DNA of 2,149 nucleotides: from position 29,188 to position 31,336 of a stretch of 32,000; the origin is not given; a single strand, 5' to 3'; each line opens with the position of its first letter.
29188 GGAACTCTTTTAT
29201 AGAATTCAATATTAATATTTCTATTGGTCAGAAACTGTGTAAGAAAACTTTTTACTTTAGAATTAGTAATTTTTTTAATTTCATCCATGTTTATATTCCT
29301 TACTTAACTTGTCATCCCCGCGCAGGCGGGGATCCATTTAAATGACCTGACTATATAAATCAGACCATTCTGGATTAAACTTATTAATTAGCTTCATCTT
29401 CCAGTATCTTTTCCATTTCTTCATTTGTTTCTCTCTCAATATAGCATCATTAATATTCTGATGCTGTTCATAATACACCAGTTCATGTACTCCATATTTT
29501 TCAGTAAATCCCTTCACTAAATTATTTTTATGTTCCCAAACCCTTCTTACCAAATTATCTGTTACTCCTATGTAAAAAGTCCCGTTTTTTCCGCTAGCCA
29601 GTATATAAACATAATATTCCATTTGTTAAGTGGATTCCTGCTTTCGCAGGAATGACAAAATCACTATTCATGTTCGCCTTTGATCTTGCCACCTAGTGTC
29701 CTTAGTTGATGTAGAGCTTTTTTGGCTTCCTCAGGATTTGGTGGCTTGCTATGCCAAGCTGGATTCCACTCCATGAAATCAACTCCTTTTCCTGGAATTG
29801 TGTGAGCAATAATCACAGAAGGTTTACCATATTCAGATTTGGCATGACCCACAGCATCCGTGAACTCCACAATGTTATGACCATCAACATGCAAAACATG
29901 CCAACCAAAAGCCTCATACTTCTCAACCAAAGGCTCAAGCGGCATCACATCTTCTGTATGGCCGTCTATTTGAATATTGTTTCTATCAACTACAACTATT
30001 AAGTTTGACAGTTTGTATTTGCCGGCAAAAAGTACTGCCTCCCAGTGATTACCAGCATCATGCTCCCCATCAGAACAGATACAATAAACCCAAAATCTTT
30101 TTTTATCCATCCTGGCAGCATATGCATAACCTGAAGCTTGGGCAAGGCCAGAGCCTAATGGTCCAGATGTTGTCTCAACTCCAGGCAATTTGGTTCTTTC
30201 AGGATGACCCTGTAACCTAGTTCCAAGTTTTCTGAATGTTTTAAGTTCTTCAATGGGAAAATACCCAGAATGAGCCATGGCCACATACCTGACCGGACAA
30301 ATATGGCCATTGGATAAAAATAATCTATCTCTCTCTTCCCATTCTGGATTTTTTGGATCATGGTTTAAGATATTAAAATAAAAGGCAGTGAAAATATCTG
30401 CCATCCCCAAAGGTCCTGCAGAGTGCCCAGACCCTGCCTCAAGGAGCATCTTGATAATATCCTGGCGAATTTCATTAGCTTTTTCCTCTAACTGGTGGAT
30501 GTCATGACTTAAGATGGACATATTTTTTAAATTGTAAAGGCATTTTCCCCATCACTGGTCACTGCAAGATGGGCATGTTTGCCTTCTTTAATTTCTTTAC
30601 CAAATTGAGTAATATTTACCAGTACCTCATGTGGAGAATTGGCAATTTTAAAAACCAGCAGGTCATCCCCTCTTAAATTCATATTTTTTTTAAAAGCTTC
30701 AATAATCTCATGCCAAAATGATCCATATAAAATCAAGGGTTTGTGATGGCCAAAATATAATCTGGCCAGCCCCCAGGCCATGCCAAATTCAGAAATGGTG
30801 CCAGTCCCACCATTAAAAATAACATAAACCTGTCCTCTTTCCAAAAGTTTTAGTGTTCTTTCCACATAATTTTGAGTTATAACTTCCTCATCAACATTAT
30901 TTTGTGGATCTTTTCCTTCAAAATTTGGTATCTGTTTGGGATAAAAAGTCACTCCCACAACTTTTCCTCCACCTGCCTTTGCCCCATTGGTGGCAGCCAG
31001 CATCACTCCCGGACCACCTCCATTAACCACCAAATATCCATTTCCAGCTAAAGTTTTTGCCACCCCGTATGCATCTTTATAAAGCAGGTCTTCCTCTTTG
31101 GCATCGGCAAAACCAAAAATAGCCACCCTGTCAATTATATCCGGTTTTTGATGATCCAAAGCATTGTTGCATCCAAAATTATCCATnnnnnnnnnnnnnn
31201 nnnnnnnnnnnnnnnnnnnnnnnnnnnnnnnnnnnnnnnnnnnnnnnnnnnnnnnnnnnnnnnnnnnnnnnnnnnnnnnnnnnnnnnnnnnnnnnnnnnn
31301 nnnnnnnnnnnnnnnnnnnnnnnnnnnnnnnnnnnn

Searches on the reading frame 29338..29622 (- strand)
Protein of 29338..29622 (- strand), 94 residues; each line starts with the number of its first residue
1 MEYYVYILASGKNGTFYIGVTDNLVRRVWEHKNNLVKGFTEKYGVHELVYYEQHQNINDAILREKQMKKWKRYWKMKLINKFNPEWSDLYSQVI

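Call 10: search_protein_families(library=pfam, proteins=[window:29338-29622:-])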
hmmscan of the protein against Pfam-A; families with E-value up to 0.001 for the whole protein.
window:29338-29622:- (94 aa): 1 family
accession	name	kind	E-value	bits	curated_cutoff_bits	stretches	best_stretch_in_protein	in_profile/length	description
PF01541.30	GIY-YIG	-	1.9e-13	50.9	22.6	1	3-75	2-76/78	GIY-YIG catalytic domain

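Call 54: search_protein_families(library=ncbifam, proteins=[window:29338-29622:-], max_evalue=0.01)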
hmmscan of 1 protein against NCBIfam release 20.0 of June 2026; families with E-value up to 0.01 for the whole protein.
window:29338-29622:- (94 aa): 1 family
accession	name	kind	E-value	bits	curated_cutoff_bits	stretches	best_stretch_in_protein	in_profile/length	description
TIGR01453.1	grpIintron_endo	subfamily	2e-05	24.7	56.05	1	5-67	4-75/215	group I intron endonuclease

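Call 55: search_solved_structures(query=window:29338-29622:-, max_evalue=0.01)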
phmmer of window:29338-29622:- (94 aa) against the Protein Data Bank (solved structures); distinct sequences matched with E-value up to 0.01: 1.
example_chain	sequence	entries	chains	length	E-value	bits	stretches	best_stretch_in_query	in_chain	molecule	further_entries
1zg2_A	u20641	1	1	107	0.0018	21.7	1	1-80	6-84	Hypothetical UPF0213 protein BH0048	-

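Call 56: search_dna_similar(query=window:29338-29622:-, collection=plasmids, mode=protein, max_rows=15)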
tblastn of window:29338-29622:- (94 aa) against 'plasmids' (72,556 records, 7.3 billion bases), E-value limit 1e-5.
Records with a match: 33; places in all: 37; records where one place covers at least 80% of the query: 33.
Best place of each record, by identity: <60% 33.
By first word of the organism name: Rhizobium 9; Sphingobium 7; Sinorhizobium 4; Shinella 4; Neisseria 2; Aeromonas 1; Neorhizobium 1; Photobacterium 1; Planktothrix 1; Azospirillum 1; and 2 more.
By predicted mobility (MOB-suite, as given by PLSDB): non-mobilizable 32; conjugative 1.
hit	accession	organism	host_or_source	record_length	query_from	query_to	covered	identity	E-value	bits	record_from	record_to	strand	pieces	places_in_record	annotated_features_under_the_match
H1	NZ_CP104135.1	Sinorhizobium sp. C101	Phaseolus vulgaris,cell ...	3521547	1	89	95%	57.3%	2e-30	119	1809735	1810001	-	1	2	none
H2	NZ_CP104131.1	Sinorhizobium sp. K101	Phaseolus vulgaris,cell ...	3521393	1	89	95%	57.3%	3e-30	118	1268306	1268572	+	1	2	none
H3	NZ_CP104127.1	Sinorhizobium sp. M103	Phaseolus vulgaris,cell ...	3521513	1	89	95%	57.3%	3e-30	118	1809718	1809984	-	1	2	none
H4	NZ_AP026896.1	Aeromonas caviae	Microbe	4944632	1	90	96%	55.6%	1e-26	108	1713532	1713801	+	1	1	none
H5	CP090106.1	Sinorhizobium meliloti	Medicago,Cell culture,Plant nodule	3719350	1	89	95%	56.2%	8e-28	111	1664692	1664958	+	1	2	GIY-YIG nuclease family protein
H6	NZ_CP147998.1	Neorhizobium sp. EC2-8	-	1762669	1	93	99%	53.8%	2e-26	107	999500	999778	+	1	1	record has no annotation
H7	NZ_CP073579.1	Photobacterium sp. GJ3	-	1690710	5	93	95%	55.1%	5e-29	115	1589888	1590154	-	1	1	record has no annotation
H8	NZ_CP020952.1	Rhizobium sp. CIAT894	-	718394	1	90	96%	54.4%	9e-27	108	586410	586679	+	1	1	GIY-YIG nuclease family protein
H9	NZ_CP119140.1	Neisseria gonorrhoeae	Homo sapiens,whole organism,blood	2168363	1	94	100%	51.1%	2e-25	105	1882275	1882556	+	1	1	none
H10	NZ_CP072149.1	Rhizobium sp. K1/93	Himalayan blackberry,cell culture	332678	1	89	95%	52.8%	2e-26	107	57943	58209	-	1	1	GIY-YIG nuclease family protein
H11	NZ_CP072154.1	Rhizobium sp. K15/93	Himalayan blackberry,cell culture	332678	1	89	95%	52.8%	2e-26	107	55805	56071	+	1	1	GIY-YIG nuclease family protein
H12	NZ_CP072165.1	Rhizobium sp. B21/90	Himalayan blackberry,cell culture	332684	1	89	95%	52.8%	2e-26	107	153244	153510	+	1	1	GIY-YIG nuclease family protein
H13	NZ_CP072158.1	Rhizobium sp. B230/85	Himalayan blackberry,cell culture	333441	1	89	95%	52.8%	2e-26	107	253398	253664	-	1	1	GIY-YIG nuclease family protein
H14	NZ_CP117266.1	Rhizobium tumorigenes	Rubus sp.,pure bacterial culture,Aerial ...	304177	1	89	95%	52.8%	4e-26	106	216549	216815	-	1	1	GIY-YIG nuclease family protein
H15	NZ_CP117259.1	Rhizobium tumorigenes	Rubus sp.,pure bacterial culture,Aerial ...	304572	1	89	95%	52.8%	4e-26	106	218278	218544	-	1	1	GIY-YIG nuclease family protein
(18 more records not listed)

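Call 57: get_annotated_region(hit=H9, flank=400)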
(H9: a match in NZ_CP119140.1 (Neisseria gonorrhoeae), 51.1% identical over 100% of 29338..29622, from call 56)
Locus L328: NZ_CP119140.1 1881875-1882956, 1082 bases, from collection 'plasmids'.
description: Neisseria gonorrhoeae strain 2022NG-0076 plasmid p2022NG-0076_1, complete sequence
organism: Neisseria gonorrhoeae (NCBI taxid 485)
taxonomy: Bacteria; Pseudomonadota; Betaproteobacteria; Neisseriales; Neisseriaceae; Neisseria; Neisseria gonorrhoeae
host: -; source: Homo sapiens,whole organism,blood; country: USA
typing (MOB-suite, as given by PLSDB): non-mobilizable
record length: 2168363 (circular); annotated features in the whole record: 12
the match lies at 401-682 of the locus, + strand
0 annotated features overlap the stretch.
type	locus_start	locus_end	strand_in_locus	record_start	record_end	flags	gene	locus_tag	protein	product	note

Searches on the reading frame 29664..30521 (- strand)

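Call 10: search_protein_families(library=pfam, proteins=[window:29664-30521:-])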
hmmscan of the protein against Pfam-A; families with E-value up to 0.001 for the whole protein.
window:29664-30521:- (285 aa): 4 families
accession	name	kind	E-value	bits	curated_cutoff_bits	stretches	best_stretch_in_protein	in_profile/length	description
PF00456.26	Transketolase_N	-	9e-60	202.8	22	1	14-267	5-269/334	Transketolase, thiamine diphosphate binding domain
PF13292.11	DXP_synthase_N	-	2.8e-10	40.3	21.2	1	8-186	15-176/274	1-deoxy-D-xylulose-5-phosphate synthase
PF00676.26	E1_dh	-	4.7e-09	36.1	22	1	104-229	86-209/300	Dehydrogenase E1 component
PF09364.15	XFP_N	-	0.00066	19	23.7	1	111-219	131-239/364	XFP N-terminal domain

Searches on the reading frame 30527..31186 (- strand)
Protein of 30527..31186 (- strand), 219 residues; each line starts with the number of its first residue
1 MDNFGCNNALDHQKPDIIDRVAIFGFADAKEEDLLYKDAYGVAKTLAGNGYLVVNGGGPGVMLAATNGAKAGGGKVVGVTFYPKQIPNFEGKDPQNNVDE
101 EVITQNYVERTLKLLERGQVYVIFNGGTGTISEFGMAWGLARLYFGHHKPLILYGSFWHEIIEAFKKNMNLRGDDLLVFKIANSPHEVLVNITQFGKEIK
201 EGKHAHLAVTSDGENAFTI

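Call 68: find_encoding_contigs(protein=window:30527-31186:-, flank=10000, max_places=1)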
Protein window:30527-31186:- (219 aa): 3 contigs read that carry it; 1 place shown.
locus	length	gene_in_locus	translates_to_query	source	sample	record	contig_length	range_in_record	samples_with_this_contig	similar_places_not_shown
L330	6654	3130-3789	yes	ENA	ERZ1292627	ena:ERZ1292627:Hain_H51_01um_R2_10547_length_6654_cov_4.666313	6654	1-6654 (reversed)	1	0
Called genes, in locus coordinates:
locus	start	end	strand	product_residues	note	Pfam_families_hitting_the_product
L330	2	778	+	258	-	?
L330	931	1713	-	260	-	PF00480:ROK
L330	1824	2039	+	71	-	PF00462:Glutaredoxin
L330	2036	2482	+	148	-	PF02502:LacAB_rpiB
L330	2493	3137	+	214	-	PF00834:Ribul_P_3_epim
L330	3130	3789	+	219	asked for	PF18306:LDcluster4, PF03641:Lysine_decarbox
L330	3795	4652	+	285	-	PF13292:DXP_synthase_N, PF00456:Transketolase_N, PF00676:E1_dh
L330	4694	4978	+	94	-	PF01541:GIY-YIG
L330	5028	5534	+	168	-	PF12867:DinB_2 (weak)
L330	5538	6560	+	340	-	PF02779:Transket_pyr, PF02780:Transketolase_C, PF22613:Transketolase_C_1 (weak)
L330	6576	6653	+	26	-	?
